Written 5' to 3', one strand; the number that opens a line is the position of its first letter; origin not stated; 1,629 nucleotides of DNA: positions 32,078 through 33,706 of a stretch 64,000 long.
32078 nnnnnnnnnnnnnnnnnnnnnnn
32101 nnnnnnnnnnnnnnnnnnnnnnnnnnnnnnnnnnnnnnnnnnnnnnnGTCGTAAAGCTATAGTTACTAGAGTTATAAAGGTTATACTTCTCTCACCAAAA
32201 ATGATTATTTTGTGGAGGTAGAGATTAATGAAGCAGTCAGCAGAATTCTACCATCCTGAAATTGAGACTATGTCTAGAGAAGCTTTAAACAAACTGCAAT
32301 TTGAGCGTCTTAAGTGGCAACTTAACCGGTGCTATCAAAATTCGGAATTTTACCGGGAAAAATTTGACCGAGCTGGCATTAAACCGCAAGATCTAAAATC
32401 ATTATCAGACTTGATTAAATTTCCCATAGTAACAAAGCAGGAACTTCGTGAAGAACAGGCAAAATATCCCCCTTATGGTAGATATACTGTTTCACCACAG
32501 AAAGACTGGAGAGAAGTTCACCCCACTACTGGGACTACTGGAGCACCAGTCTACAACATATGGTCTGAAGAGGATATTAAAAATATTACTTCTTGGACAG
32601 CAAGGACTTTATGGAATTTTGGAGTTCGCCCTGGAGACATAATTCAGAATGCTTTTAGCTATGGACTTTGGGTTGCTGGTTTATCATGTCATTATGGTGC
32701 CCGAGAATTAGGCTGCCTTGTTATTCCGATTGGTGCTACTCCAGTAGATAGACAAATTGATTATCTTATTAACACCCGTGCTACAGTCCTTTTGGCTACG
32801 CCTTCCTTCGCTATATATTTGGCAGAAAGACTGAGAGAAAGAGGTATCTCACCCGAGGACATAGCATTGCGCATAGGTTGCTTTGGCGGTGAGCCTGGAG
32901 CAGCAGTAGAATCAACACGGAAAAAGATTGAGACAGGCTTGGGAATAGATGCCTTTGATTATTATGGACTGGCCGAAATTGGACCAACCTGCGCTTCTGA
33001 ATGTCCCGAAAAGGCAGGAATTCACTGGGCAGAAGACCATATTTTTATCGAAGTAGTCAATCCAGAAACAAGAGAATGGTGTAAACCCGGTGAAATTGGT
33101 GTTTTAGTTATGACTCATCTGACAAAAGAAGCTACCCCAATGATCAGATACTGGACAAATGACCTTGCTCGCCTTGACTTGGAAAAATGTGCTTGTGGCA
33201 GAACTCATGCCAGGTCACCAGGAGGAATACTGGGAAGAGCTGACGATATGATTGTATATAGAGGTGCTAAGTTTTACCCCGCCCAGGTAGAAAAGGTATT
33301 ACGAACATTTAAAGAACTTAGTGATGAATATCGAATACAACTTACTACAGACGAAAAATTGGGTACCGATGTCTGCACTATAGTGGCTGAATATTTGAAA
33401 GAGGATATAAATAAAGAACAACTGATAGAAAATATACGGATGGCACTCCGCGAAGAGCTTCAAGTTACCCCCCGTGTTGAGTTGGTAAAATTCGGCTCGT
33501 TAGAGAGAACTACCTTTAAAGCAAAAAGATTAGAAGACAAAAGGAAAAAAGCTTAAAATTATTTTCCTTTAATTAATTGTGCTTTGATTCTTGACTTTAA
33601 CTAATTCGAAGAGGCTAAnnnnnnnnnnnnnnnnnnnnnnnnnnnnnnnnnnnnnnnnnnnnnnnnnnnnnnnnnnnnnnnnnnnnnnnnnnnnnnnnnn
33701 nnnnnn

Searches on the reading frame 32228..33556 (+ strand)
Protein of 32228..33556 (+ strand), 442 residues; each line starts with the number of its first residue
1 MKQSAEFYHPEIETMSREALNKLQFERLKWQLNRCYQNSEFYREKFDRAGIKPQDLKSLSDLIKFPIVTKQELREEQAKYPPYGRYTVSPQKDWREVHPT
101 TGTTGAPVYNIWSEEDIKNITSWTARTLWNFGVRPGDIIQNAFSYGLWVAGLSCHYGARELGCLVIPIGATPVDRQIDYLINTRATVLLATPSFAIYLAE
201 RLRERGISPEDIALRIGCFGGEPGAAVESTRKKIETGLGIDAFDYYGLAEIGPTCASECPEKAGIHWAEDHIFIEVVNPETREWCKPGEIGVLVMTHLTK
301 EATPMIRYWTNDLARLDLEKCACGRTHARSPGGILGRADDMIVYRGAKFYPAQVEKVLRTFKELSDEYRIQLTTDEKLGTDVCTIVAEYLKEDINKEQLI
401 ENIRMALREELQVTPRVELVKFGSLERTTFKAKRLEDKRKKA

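Call 5: search_protein_families(library=pfam, proteins=[window:32228-33556:+])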
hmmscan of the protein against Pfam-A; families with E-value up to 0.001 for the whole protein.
window:32228-33556:+ (442 aa): 2 families
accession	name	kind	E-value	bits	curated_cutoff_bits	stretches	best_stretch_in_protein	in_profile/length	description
PF14535.12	AMP-binding_C_2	-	1.7e-17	63.9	25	1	346-439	1-96/96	AMP-binding enzyme C-terminal domain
PF00501.34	AMP-binding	-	7.6e-09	35.3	29.9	1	97-295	167-374/384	AMP-binding enzyme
